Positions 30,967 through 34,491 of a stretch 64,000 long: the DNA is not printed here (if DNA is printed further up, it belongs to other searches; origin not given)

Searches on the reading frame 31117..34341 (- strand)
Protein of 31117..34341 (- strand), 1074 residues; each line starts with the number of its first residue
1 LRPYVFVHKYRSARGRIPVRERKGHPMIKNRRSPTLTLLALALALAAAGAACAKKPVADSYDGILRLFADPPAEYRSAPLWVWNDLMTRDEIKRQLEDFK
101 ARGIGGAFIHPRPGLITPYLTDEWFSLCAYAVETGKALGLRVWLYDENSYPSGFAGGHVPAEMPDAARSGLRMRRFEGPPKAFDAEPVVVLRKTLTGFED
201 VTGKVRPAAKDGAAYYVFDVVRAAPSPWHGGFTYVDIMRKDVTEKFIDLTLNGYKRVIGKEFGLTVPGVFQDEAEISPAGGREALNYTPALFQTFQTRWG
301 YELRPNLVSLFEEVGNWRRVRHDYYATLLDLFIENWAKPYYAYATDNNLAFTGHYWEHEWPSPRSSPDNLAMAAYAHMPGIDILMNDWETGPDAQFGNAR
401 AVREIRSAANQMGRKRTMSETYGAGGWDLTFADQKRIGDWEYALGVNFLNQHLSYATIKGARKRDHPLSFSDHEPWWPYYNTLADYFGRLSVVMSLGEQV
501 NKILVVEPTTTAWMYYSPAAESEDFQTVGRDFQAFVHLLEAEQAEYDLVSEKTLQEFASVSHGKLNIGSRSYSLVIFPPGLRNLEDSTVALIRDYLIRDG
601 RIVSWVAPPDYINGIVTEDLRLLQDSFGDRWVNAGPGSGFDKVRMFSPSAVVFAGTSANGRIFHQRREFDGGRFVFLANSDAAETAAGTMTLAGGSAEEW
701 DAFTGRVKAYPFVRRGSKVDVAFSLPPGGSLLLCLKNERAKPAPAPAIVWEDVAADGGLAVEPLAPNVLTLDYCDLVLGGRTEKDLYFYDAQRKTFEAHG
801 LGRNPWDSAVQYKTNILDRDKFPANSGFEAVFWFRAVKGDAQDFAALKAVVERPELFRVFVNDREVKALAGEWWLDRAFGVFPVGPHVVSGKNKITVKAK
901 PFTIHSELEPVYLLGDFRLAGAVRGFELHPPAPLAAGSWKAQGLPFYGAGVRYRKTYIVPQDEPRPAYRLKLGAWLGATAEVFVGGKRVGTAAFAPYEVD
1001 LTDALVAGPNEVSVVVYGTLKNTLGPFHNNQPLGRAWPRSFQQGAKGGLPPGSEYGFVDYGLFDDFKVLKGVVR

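Call 92: search_protein_families(library=pfam, proteins=[window:31117-34341:-], max_evalue=0.000001)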
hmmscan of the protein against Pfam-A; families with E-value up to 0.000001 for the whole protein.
window:31117-34341:- (1074 aa): 1 family
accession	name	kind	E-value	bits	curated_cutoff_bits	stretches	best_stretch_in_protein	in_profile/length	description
PF17132.9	Glyco_hydro_106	-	3e-19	69.5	29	1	234-610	267-629/743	alpha-L-rhamnosidase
